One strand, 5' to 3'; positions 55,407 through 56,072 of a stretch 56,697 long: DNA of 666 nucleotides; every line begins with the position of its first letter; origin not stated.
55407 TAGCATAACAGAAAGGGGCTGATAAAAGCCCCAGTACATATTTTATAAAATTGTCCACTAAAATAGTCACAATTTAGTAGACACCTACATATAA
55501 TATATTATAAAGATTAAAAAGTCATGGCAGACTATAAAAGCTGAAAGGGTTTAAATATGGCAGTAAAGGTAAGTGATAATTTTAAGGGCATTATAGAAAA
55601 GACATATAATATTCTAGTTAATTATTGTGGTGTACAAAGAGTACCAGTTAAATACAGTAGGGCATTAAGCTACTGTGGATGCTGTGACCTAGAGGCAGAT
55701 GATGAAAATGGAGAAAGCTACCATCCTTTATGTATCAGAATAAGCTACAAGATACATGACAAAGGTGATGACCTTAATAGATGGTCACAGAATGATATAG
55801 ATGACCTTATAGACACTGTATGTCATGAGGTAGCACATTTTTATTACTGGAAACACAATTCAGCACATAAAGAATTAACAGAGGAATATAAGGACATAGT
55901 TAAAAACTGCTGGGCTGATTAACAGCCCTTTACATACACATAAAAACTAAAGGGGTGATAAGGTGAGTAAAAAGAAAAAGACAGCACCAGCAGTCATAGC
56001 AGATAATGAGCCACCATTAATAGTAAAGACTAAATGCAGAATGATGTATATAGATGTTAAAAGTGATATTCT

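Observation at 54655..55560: Triple operator-promoter region driving three small genes downstream of the large serine recombinase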

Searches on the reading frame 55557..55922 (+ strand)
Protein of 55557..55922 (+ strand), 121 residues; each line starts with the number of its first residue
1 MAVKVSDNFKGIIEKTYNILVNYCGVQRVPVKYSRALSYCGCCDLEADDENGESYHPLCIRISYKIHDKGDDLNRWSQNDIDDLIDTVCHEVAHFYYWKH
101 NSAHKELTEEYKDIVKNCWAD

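Call 13: search_protein_families(library=pfam, max_evalue=0.01, proteins=[window:55557-55922:+])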
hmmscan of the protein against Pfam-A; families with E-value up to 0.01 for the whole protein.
window:55557-55922:+ (121 aa): 1 family
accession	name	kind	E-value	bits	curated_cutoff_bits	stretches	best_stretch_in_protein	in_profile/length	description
PF10263.15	SprT-like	-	0.00024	21.4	25.6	1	78-117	55-94/108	SprT-like family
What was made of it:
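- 55557..55922 (+): Cassette gene 3: a 121-aa minimal zincin with motif HExxH-x5-H-x3-H, of SprT/WLM/minigluzincin type. Pfam SprT-like, E 2.4e-4, below the curated cut-off (call 13).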

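Call 14: search_protein_families(library=phrogs, max_evalue=0.01, proteins=[window:55557-55922:+])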
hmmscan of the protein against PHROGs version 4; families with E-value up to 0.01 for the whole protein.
window:55557-55922:+ (121 aa): 2 families
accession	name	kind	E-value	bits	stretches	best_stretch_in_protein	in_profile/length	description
phrog_36397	-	unknown function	2.9e-08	34.7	1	36-116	43-123/196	-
phrog_9897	-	unknown function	0.00043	20.9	1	55-105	68-113/192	-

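Call 18: find_related_loci(query=window:55557-55922:+, collection=viral_contigs, flank=6000)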
Query window:55557-55922:+ (121 aa) in viral_contigs; peptide patterns used: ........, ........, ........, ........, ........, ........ (x = any residue, [..] = any of these).
13 stretches matched a pattern, but none encodes a relative of the query by tblastn (E <= 1e-3).

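Call 19: find_encoding_contigs(protein=window:55557-55922:+, flank=10000, max_places=10)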
Protein window:55557-55922:+ (121 aa): no gene with exactly this product is on record in the collection.
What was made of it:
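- Tried and rejected: An exact look-up of the zincin sequence found it not on record (call 19).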

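Call 27: find_homologous_proteins(query=window:55557-55922:+)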
Query window:55557-55922:+ (121 aa): 1 proteins with E <= 0.001 among 5 candidates.
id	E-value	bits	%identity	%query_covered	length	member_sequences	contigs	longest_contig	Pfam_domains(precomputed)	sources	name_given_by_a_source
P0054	2.6e-69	249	88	100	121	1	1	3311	-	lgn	-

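Call 29: find_encoding_contigs(protein=P0054, flank=10000, max_places=3)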
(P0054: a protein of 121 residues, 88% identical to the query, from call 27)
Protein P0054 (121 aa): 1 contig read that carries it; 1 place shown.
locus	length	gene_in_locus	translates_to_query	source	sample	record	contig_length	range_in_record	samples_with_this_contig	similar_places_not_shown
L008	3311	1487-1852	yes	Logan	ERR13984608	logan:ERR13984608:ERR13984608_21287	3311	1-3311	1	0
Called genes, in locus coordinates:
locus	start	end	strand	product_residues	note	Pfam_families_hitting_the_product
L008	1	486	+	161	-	?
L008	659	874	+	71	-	-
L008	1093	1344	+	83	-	-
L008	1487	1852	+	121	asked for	-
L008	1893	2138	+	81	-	-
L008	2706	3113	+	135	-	PF13022:HTH_Tnp_1_2, PF13384:HTH_23 (faint), PF13518:HTH_28 (faint)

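Call 66: search_protein_representatives(protein=window:55557-55922:+)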
Query: 121 residues. Proteins with E-value up to 0.001 (for the whole library): 27; up to 1e-10: 2; up to 1e-30: 1. The best 27 are listed.
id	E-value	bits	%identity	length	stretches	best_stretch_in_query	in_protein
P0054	8.2e-70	249.3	88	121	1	1-121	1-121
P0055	8.8e-19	84.3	45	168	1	9-116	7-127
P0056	7.4e-10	55.4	39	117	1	33-116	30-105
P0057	8.2e-09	52.0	52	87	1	71-116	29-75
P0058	7.9e-08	48.8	47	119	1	66-115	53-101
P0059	2.0e-07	47.5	42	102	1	10-119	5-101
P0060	1.2e-05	41.8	43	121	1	60-115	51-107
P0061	1.2e-05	41.7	43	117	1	72-115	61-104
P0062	2.4e-05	40.8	38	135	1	14-115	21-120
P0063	2.9e-05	40.5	34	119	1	32-117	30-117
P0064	3.0e-05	40.5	39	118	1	58-115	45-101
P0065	5.2e-05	39.7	33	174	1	41-112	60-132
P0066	6.4e-05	39.4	46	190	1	63-115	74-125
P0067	7.5e-05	39.2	56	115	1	75-110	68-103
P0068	9.6e-05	38.8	35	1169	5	2-38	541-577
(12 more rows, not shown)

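Call 68: search_protein_families(library=pfam, alignment_id=A2, max_evalue=0.01)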
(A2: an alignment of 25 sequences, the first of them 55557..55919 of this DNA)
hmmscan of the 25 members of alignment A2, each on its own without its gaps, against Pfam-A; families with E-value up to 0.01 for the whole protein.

A. member 1, window:55557-55919:+ (121 aa): 1 family
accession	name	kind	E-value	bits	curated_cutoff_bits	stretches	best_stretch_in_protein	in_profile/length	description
PF10263.15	SprT-like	-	0.00024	21.4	25.6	1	78-117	55-94/108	SprT-like family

B. families by the number of members that match (of 25 scanned): 6 families
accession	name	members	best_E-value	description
PF08325.16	WLM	13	2.4e-05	WLM domain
PF10263.15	SprT-like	12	4.6e-05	SprT-like family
PF01863.23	YgjP-like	6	0.0018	YgjP-like, metallopeptidase domain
PF18818.7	MPTase-PolyVal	1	0.0034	Zincin-like metallopeptidase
PF10023.15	Aminopep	1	0.0072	Putative aminopeptidase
PF10026.15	DUF2268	1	0.0086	Predicted Zn-dependent protease (DUF2268)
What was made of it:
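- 55557..55922 (+): Homologs match WLM 13/25, SprT-like 12/25, YgjP-like 6/25 and M78 0/25 (call 68).
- On SprT / WLM / minigluzincin zincins: The homolog set matches WLM, SprT and YgjP at E down to 2e-5 (call 68).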

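Call 72: predict_structure(alignment_id=A2)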
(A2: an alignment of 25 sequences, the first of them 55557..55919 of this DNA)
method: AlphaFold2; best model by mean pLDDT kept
length: 121 residues; sequences in the alignment: 25
mean_pLDDT: 92.9   pTM: 0.85
mean pLDDT of the five models: 92.9, 92.7, 92.6, 91.8, 88.3
residues with pLDDT >= 90: 101; 70-90: 17; 50-70: 3; < 50: 0
segments of 3 or more residues with pLDDT < 50: none
pLDDT, mean of each block of 10 residues (from residue 1): 85 97 95 95 87 84 96 94 97 94 97 94 72
secondary structure, 60 per line:
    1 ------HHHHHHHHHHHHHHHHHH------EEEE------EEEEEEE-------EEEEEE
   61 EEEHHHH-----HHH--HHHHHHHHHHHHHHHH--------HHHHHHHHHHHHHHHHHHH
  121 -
elements in order: H7-24 E31-34 E41-47 E55-63 H64-67 H78-93 H102-120
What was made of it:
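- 55557..55922 (+): AlphaFold2 model with pLDDT 92.9 (call 72).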

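Call 74: fold_search(model_id=the predicted structure, library=pdb)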
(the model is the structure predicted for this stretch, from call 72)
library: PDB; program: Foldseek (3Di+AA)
matches with E <= 10: 70; with E <= 0.001: 0
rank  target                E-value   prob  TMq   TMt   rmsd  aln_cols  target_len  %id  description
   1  4qhi_D                2.2e-02  0.97  0.43  0.48   7.1       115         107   17  Crystal structure of Methanocaldococcus jannaschii selecase mutant R36W (released 2014-07-16)
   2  4qhi_C                3.2e-02  0.96  0.44  0.49   6.5       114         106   18  Crystal structure of Methanocaldococcus jannaschii selecase mutant R36W (released 2014-07-16)
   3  5ln5_A                3.6e-02  0.99  0.52  0.55   5.7       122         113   13  Crystal structure of the Wss1 E203Q mutant from S. pombe (released 2016-11-09)
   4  4jiu                  3.8e-02  0.96  0.44  0.50   6.7       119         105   15  Crystal structure of the metallopeptidase zymogen of Pyrococcus abyssi abylysin (released 2013-06-12)
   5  4qhi_B                4.8e-02  0.94  0.47  0.51   6.8       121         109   17  Crystal structure of Methanocaldococcus jannaschii selecase mutant R36W (released 2014-07-16)
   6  5xbv                  5.1e-02  0.99  0.53  0.52   5.2       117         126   10  Crystal structure of Wss1 mutant from saccharomyces cerevisiae (released 2018-03-28)
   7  4qhi_A                5.8e-02  0.93  0.48  0.52   6.0       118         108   17  Crystal structure of Methanocaldococcus jannaschii selecase mutant R36W (released 2014-07-16)
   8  5jig                  8.3e-02  0.96  0.51  0.52   5.6       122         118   14  Crytsal structure of Wss1 from S. pombe (released 2016-11-09)
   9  5xbn                  9.4e-02  0.97  0.53  0.51   5.2       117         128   14  crystal structure of Wss1 from saccharomyces cerevisiae (released 2018-03-28)
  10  4jix_B                1.0e-01  0.93  0.48  0.55   7.2       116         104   10  Crystal structure of the metallopeptidase zymogen of Methanocaldococcus jannaschii jannalysin (released 2013-06-12)
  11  5ln5_B                1.1e-01  0.97  0.53  0.57   5.6       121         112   12  Crystal structure of the Wss1 E203Q mutant from S. pombe (released 2016-11-09)
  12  4jix_A                1.1e-01  0.87  0.48  0.51   9.1       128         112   13  Crystal structure of the metallopeptidase zymogen of Methanocaldococcus jannaschii jannalysin (released 2013-06-12)
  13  7zv0                  4.5e-01  0.09  0.23  0.18  12.7       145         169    9  Crystal structure of human STING in complex with 3',3'-c-(2'F,2'dAMP-2'F,2'd<carba>AMP) (released 2023-11-22)
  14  7z5g_B                6.1e-01  0.16  0.33  0.14  12.6       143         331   16  human apo MATCAP (released 2022-05-11)
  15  8u3k_A                8.2e-01  0.08  0.26  0.04  20.7       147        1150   10  DdmDE handover complex (released 2024-07-10)
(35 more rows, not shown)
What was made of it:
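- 55557..55922 (+): Foldseek hits selecase, abylysin, jannalysin and Wss1 with probability 0.87-0.99 and TM 0.43-0.53 (call 74).
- Tried and rejected: ImmA/IrrE reading of the HExxH protein: rejected (calls 68, 74).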
